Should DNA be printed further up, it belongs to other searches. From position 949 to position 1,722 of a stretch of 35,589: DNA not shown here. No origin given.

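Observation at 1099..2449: Duplicated two-gene module: cupredoxin-fold protein with a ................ motif, translationally coupled to a CcdA/DsbD-family membrane protein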

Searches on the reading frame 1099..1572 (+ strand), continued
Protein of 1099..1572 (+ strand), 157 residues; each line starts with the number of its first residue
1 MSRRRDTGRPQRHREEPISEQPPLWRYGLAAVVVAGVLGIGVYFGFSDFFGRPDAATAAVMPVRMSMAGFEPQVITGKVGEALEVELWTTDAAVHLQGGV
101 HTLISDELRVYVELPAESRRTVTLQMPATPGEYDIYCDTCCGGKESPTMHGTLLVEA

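Call 34: find_related_loci(query=A3, collection=genome_contigs, flank=8000)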
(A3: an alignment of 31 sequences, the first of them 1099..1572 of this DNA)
Query A3 (157 aa) in genome_contigs; peptide patterns used: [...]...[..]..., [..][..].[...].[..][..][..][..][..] (x = any residue, [..] = any of these).
321 stretches matched a pattern; 252 encode a relative of the query (tblastn E <= 1e-3); the best 80 are kept; 80 distinct loci.
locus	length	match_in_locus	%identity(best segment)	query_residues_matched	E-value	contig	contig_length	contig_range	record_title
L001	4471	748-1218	95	1-157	2e-99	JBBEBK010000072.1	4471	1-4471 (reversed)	MAG: Chloroflexota bacterium isolate LejiaF_70_16 Lejia_F_24377_length_4471_cov_11, whole genome shotgun sequence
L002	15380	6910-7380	71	1-157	3e-72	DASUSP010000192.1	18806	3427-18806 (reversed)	MAG TPA_asm: Candidatus Limnocylindria bacterium isolate SMAG_U1739 k141_48033, whole genome shotgun sequence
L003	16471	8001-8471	71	1-157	3e-71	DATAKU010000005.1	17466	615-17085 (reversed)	MAG TPA_asm: Candidatus Limnocylindria bacterium isolate SMAG_U6946 k141_39083, whole genome shotgun sequence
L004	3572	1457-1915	69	4-156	8e-68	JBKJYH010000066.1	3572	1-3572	MAG: Candidatus Limnocylindria bacterium isolate swi_bin.200 k127_14962173, whole genome shotgun sequence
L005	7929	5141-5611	63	1-157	8e-65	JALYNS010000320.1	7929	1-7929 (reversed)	MAG: Chloroflexota bacterium isolate DRA bin6 SD1702-04_k127_2186013, whole genome shotgun sequence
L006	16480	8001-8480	65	1-157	5e-64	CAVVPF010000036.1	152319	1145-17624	MAG: uncultured Chloroflexia bacterium isolate MFD03638.bin.2.5 genome assembly, contig: contig_72, whole genome shotgun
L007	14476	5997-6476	64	1-157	4e-61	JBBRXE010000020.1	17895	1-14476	MAG: Candidatus Limnocylindria bacterium isolate La4_metabat2.166 La4_metabat2.166_K_2297275_L_17895_cov_50.4601, whole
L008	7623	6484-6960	64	1-157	4e-61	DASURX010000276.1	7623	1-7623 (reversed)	MAG TPA_asm: Candidatus Limnocylindria bacterium isolate SMAG_U1718 k141_89141, whole genome shotgun sequence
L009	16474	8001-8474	62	1-157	7e-62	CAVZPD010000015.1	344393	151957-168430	MAG: uncultured Chloroflexia bacterium isolate MFD05684.bin.1.297 genome assembly, contig: contig_32994, whole genome sh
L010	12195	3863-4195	66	48-157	1e-46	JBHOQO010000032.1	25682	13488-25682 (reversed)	MAG: Chloroflexota bacterium isolate A0_19 coassembly_Ak141_429228, whole genome shotgun sequence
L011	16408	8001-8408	58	25-157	1e-46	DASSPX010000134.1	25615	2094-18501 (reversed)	MAG TPA_asm: Candidatus Limnocylindrales bacterium isolate SMAG_U1290 k141_1835626, whole genome shotgun sequence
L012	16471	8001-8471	53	12-157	8e-47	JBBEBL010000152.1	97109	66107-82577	MAG: Chloroflexota bacterium isolate LejiaF_70_36 Lejia_F_356_length_97109_cov_19, whole genome shotgun sequence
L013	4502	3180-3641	53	10-157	1e-46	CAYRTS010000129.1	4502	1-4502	MAG TPA_asm: uncultured Anaerolineaceae bacterium isolate binchicken_co186_197 genome assembly, contig: NODE_30176_lengt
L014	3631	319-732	55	26-157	2e-46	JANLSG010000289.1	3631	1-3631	MAG: Chloroflexota bacterium isolate OTE_25_metabat_404 OTE_25_k141_1080839, whole genome shotgun sequence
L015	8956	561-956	59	32-157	8e-46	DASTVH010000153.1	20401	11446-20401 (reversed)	MAG TPA_asm: Candidatus Limnocylindrales bacterium isolate SMAG_U2354 k141_431467, whole genome shotgun sequence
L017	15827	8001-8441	53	9-156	5e-46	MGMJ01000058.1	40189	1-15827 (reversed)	MAG: Chloroflexi bacterium GWC2_73_18 gwc2_scaffold_2735, whole genome shotgun sequence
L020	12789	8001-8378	60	38-157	7e-44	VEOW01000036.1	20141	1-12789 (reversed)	MAG: Chloroflexi bacterium isolate MnB_4 Mn-Chloroflexi-1_35959, whole genome shotgun sequence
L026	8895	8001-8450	46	4-156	6e-41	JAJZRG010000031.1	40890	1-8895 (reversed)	MAG: Chloroflexi bacterium isolate SKS1.bin7 NODE_1616_length_40890_cov_5.097539, whole genome shotgun sequence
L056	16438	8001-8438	38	13-157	6e-23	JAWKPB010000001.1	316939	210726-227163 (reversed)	MAG: Anaerolineae bacterium isolate BC1.4 BC1.4.fa-1, whole genome shotgun sequence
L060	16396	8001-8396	40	26-156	1e-22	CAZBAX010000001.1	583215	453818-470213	MAG TPA_asm: uncultured Anaerolinea sp. isolate SRP287051_co2_135 genome assembly, contig: NODE_5_length_583215_cov_23.7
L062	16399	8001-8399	38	26-157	1e-22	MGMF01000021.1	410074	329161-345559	MAG: Chloroflexi bacterium GWB2_49_20 gwb2_scaffold_5, whole genome shotgun sequence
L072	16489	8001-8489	37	1-157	4e-22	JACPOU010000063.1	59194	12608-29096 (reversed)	MAG: Chloroflexi bacterium isolate NC_groundwater_609_Pr5_B-0.1um_72_18 alan_book_18_scaffold_456507, whole genome shotg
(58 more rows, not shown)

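Call 37: search_protein_families(library=pfam, proteins=[L020:10363-12720:+, L002:4563-5249:+, L005:3417-4514:+, L017:5941-6468:-, L026:7640-7921:+, L056:9327-9986:-, L007:4265-4951:-, L062:6829-7149:+, L013:2627-2959:+, L072:5844-6401:+], max_evalue=0.01)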
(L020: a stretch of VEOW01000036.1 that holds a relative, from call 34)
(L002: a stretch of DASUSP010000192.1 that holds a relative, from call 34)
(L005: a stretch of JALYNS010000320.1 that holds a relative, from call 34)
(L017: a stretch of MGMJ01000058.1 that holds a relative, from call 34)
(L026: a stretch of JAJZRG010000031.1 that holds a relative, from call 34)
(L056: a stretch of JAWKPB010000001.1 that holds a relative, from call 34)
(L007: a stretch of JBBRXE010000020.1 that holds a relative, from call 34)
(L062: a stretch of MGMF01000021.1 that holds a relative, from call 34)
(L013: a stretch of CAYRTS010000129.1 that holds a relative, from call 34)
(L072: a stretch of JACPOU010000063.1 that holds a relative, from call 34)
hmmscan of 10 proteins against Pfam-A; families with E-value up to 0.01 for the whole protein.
L020:10363-12720:+ (785 aa): 6 families
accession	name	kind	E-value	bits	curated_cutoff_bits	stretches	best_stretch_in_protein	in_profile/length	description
PF00122.25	E1-E2_ATPase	-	3.7e-59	199.7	28.1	1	250-430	2-180/181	E1-E2 ATPase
PF00702.32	Hydrolase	-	4.4e-40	138.6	26.4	1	447-665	1-190/191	haloacid dehalogenase-like hydrolase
PF00403.32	HMA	-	1.6e-17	64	24.8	1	13-72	2-61/62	Heavy-metal-associated domain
PF12710.13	HAD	-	1e-06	29.7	27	1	541-662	43-188/189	haloacid dehalogenase-like hydrolase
PF08282.18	Hydrolase_3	-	0.0001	22.6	20.9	1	639-696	196-253/255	haloacid dehalogenase-like hydrolase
PF01189.24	Methyltr_RsmB-F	-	0.0066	16.6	27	0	562-631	20-88/199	16S rRNA methyltransferase RsmB/F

L002:4563-5249:+ (228 aa): 2 families
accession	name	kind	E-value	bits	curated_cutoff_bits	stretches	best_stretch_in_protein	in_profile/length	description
PF00072.30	Response_reg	-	2.5e-31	108.6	30.2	1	9-118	1-111/111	Response regulator receiver domain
PF00486.34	Trans_reg_C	-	2.1e-26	92.2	26.2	1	149-225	1-77/77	Transcriptional regulatory protein, C terminal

L005:3417-4514:+ (365 aa): 4 families
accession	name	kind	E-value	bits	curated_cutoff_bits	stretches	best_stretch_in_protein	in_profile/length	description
PF02518.31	HATPase_c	-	1.2e-27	96.9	26.4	1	254-364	2-109/111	Histidine kinase-, DNA gyrase B-, and HSP90-like ATPase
PF00672.30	HAMP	-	4.8e-14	52.8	25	1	89-140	2-53/53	HAMP domain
PF00512.31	HisKA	-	2e-12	47.4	26.9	1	145-207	2-65/66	His Kinase A (phospho-acceptor) domain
PF13581.12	HATPase_c_2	-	9.7e-07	29.3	27.4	1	231-341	6-112/127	Histidine kinase-like ATPase domain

L017:5941-6468:- (175 aa): 1 family
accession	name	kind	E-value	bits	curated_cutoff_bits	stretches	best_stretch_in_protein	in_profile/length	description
PF13473.12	Cupredoxin_1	-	5.5e-10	39.6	27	1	12-96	17-101/104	Cupredoxin-like domain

L026:7640-7921:+ (93 aa): 2 families
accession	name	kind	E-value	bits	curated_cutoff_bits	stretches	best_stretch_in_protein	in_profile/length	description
PF09851.14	SHOCT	-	3.3e-05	23.9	27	1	42-65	4-27/28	Short C-terminal domain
PF18967.5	PycTM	-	0.0093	16.8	27.2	0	10-67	11-72/107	Pycsar effector protein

L056:9327-9986:- (219 aa): 7 families
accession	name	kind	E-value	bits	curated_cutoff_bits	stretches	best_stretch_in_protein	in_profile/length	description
PF13649.12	Methyltransf_25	-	6e-17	62.6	27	1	51-145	2-96/97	Methyltransferase domain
PF08241.18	Methyltransf_11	-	8.4e-16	58.8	21.2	1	51-150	1-95/95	Methyltransferase domain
PF13847.12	Methyltransf_31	-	7.4e-12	45.6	27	1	51-160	8-119/145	Methyltransferase domain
PF01209.24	Ubie_methyltran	-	1e-11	45.1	20.1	1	39-166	40-167/233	ubiE/COQ5 methyltransferase family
PF08242.18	Methyltransf_12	-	1.2e-10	42.4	30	1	51-147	1-97/98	Methyltransferase domain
PF05175.20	MTS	-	0.00017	21.7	23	1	38-100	23-86/170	Methyltransferase small domain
PF13489.12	Methyltransf_23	-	0.0011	19.2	27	1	50-161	26-127/164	Methyltransferase domain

L007:4265-4951:- (228 aa): 0 families

L062:6829-7149:+ (106 aa): 1 family
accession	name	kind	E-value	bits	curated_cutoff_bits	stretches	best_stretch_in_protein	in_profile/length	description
PF00403.32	HMA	-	2.1e-10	41.3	24.8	1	28-85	3-60/62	Heavy-metal-associated domain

L013:2627-2959:+ (110 aa): 0 families

L072:5844-6401:+ (185 aa): 1 family
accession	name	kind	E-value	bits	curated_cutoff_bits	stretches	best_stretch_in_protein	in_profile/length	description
PF01835.25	MG2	-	0.008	17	32.8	0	73-113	40-80/96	MG2 domain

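Call 38: predict_structure(alignment_id=A3)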
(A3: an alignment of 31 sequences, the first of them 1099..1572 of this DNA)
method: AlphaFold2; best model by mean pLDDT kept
length: 157 residues; sequences in the alignment: 31
mean_pLDDT: 81.0   pTM: 0.58
mean pLDDT of the five models: 81.0, 80.2, 79.9, 78.3, 77.1
residues with pLDDT >= 90: 74; 70-90: 44; 50-70: 21; < 50: 18
segments of 3 or more residues with pLDDT < 50: 1-3, 7-10, 51-57
pLDDT, mean of each block of 10 residues (from residue 1): 47 51 72 85 62 54 92 96 94 86 95 94 96 93 86 97
secondary structure, 60 per line:
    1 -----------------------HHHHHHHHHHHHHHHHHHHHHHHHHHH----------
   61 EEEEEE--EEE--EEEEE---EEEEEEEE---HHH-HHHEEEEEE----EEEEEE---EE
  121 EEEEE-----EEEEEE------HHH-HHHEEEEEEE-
elements in order: H24-50 E61-66 E69-71 E74-78 E82-89 E100-105 E110-115 E119-125 E131-136 E150-156

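Call 43: fold_search(model_id=the predicted structure, library=pdb)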
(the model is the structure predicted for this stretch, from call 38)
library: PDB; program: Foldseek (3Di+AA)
matches with E <= 10: 1497; with E <= 0.001: 293
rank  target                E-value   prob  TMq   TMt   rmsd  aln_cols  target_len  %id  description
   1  4hcg_B                4.7e-09  1.00  0.51  0.86   2.4       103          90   22  Uncharacterized Cupredoxin-like Domain Protein Cupredoxin_1 with Zinc bound from Bacillus anthracis (released 2012-10-17)
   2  4hci_B                6.5e-09  1.00  0.51  0.84   2.4       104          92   22  Uncharacterized Cupredoxin-like Domain Protein Cupredoxin_1 from Bacillus anthracis (released 2012-10-17)
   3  4hcf_B                8.3e-09  1.00  0.51  0.81   2.3       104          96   22  Crystal Structure of Uncharacterized Cupredoxin-like Domain Protein Cupredoxin_1 with Copper Bound from Bacillus anthr (released 2012-10-17)
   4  4hcg_A                8.8e-09  1.00  0.52  0.83   1.9       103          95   22  Uncharacterized Cupredoxin-like Domain Protein Cupredoxin_1 with Zinc bound from Bacillus anthracis (released 2012-10-17)
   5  4hcf_A                2.9e-08  1.00  0.49  0.85   1.9        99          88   21  Crystal Structure of Uncharacterized Cupredoxin-like Domain Protein Cupredoxin_1 with Copper Bound from Bacillus anthr (released 2012-10-17)
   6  4hci_A                3.9e-08  1.00  0.49  0.85   2.5        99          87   21  Uncharacterized Cupredoxin-like Domain Protein Cupredoxin_1 from Bacillus anthracis (released 2012-10-17)
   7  5u7n_G                5.3e-08  1.00  0.49  0.67   3.2       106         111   22  CRYSTAL STRUCTURE OF A CHIMERIC CUA DOMAIN (SUBUNIT II) OF CYTOCHROME BA3 FROM THERMUS THERMOPHILUS WITH THE AMICYANIN (released 2017-11-22)
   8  5u7n_B                5.3e-08  1.00  0.48  0.64   3.2       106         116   22  CRYSTAL STRUCTURE OF A CHIMERIC CUA DOMAIN (SUBUNIT II) OF CYTOCHROME BA3 FROM THERMUS THERMOPHILUS WITH THE AMICYANIN (released 2017-11-22)
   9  5u7n_F                6.0e-08  1.00  0.48  0.67   3.2       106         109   22  CRYSTAL STRUCTURE OF A CHIMERIC CUA DOMAIN (SUBUNIT II) OF CYTOCHROME BA3 FROM THERMUS THERMOPHILUS WITH THE AMICYANIN (released 2017-11-22)
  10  2cua_A                6.8e-08  1.00  0.51  0.64   3.4       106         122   23  THE CUA DOMAIN OF CYTOCHROME BA3 FROM THERMUS THERMOPHILUS (released 1999-05-28)
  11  6ptt_A                9.2e-08  1.00  0.51  0.65   3.3       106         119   22  Soluble model of Arabidopsis thaliana CuA (Tt3LAt) (released 2019-11-20)
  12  6pty_A                1.0e-07  1.00  0.51  0.65   3.3       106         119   23  Soluble model of human CuA (Tt3Lh) (released 2019-11-20)
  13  5ndc_B                1.0e-07  1.00  0.50  0.48  14.2       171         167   17  Structure of ba3-type cytochrome c oxidase from Thermus thermophilus by serial femtosecond crystallography (released 2017-08-23)
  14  1ehk_B                1.8e-07  1.00  0.51  0.49  13.9       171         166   17  CRYSTAL STRUCTURE OF THE ABERRANT BA3-CYTOCHROME-C OXIDASE FROM THERMUS THERMOPHILUS (released 2001-02-22)
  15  2cua_B                1.9e-07  1.00  0.49  0.58   2.1        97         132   25  THE CUA DOMAIN OF CYTOCHROME BA3 FROM THERMUS THERMOPHILUS (released 1999-05-28)
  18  4f2e                  2.3e-07  1.00  0.48  0.74   3.5       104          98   20  Crystal structure of the Streptococcus pneumoniae D39 copper chaperone CupA with Cu(I) (released 2013-01-30)
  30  1qni_A                2.2e-06  1.00  0.49  0.15   6.1       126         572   21  Crystal Structure of Nitrous Oxide Reductase from Pseudomonas nautica, at 2.4A Resolution (released 2000-10-13)
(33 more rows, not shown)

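Call 56: search_protein_families(library=pfam, alignment_id=A6, max_evalue=0.001)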
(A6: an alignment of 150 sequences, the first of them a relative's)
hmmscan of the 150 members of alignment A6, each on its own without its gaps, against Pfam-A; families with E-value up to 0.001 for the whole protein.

A. member 1, L031:4917-5873:- (319 aa): 0 families

B. families by the number of members that match (of 150 scanned): 32 families (the first 25 are shown)
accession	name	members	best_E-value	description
PF00403.32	HMA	12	1.1e-12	Heavy-metal-associated domain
PF04945.19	YHS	9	3.7e-11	YHS domain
PF24273.1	TRASH_HVO_1752_C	8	1.2e-08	HVO_1752, C-terminal TRASH domain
PF00578.27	AhpC-TSA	3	1.7e-32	AhpC/TSA family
PF08534.16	Redoxin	3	1.4e-26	Redoxin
PF08241.18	Methyltransf_11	3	2e-24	Methyltransferase domain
PF13649.12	Methyltransf_25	3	2.4e-20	Methyltransferase domain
PF13847.12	Methyltransf_31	3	9.3e-17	Methyltransferase domain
PF08242.18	Methyltransf_12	3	5e-16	Methyltransferase domain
PF01209.24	Ubie_methyltran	3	9.1e-16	ubiE/COQ5 methyltransferase family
PF13473.12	Cupredoxin_1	3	9e-14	Cupredoxin-like domain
PF13489.12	Methyltransf_23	3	6.8e-12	Methyltransferase domain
PF00085.26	Thioredoxin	3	2.1e-11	Thioredoxin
PF13905.12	Thioredoxin_8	3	1.2e-10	Thioredoxin-like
PF13798.11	PCYCGC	2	1.3e-36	Protein of unknown function with PCYCGC motif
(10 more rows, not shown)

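Call 80: search_protein_families(library=ncbifam, proteins=[L060:8389-9249:+], max_evalue=0.1)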
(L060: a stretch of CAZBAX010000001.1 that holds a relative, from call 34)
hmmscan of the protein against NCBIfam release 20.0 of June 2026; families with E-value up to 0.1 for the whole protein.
L060:8389-9249:+ (287 aa): 2 families
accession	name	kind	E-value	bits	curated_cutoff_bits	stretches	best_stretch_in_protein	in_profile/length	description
NF045694.1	seleno_TsoB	exception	0.051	11.6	805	1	167-281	280-388/572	rhodanese/DsbD fusion-like selenoprotein TsoB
NF040554.1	mini_HHHH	equivalog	0.068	13.4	40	0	242-264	16-37/45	HHHH-motif protein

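Call 87: search_protein_families(library=pfam, proteins=[P0268, P0280, P0281, P0306, P0330, P0343, P0275, P0287, P0260, L060:7606-7908:+], max_evalue=0.01)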
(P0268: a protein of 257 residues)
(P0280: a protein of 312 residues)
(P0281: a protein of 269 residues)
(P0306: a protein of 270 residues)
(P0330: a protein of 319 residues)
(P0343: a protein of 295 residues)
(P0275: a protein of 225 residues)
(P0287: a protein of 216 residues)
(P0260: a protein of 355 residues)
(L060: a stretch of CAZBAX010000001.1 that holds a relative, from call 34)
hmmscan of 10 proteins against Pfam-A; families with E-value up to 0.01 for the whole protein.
P0268 (257 aa): 1 family
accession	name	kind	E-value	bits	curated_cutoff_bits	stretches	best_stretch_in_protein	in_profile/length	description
PF13473.12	Cupredoxin_1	-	6.5e-13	49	27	1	140-241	2-95/104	Cupredoxin-like domain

P0280 (312 aa): 2 families
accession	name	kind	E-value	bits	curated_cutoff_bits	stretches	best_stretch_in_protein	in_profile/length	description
PF13473.12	Cupredoxin_1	-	3.2e-15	56.5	27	1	179-294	4-104/104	Cupredoxin-like domain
PF00403.32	HMA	-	1.5e-06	28.9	24.8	1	20-79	2-60/62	Heavy-metal-associated domain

P0281 (269 aa): 2 families
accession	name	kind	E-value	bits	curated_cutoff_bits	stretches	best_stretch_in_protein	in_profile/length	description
PF13473.12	Cupredoxin_1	-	5.6e-17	62.1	27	1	146-246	3-95/104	Cupredoxin-like domain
PF00403.32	HMA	-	0.00074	20.3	24.8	1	13-62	13-62/62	Heavy-metal-associated domain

P0306 (270 aa): 3 families
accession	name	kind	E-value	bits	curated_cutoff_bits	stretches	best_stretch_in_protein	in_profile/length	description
PF13473.12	Cupredoxin_1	-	4.4e-15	56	27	1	153-254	3-95/104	Cupredoxin-like domain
PF00403.32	HMA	-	0.00046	21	24.8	1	7-59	1-52/62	Heavy-metal-associated domain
PF00116.26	COX2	-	0.0059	16.9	22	0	214-258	65-109/120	Cytochrome C oxidase subunit II, periplasmic domain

P0330 (319 aa): 2 families
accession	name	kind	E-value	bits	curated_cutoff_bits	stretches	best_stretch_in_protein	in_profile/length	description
PF13473.12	Cupredoxin_1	-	3.1e-13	50.1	27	1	186-305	2-104/104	Cupredoxin-like domain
PF00403.32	HMA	-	1.4e-07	32.2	24.8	1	7-68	1-61/62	Heavy-metal-associated domain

P0343 (295 aa): 2 families
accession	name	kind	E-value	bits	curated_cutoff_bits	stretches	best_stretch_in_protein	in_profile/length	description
PF13473.12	Cupredoxin_1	-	4.1e-18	65.8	27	1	179-294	2-104/104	Cupredoxin-like domain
PF00403.32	HMA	-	1.5e-06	28.9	24.8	1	27-70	17-60/62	Heavy-metal-associated domain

P0275 (225 aa): 1 family
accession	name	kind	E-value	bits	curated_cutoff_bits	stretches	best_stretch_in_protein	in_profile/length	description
PF13473.12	Cupredoxin_1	-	7.2e-15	55.3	27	1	90-204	5-104/104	Cupredoxin-like domain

P0287 (216 aa): 1 family
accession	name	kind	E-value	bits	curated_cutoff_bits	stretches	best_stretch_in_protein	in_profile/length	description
PF13473.12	Cupredoxin_1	-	6.9e-16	58.6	27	1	100-200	2-95/104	Cupredoxin-like domain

P0260 (355 aa): 2 families
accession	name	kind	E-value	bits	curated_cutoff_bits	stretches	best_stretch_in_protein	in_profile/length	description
PF13473.12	Cupredoxin_1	-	7.9e-08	32.7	27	1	254-338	18-95/104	Cupredoxin-like domain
PF01548.23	DEDD_Tnp_IS110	-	3.7e-05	24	29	1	45-145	42-143/155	Transposase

L060:7606-7908:+ (101 aa): 1 family
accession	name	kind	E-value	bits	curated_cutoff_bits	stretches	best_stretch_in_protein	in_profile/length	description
PF00403.32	HMA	-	5.5e-11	43.1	24.8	1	27-86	1-60/62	Heavy-metal-associated domain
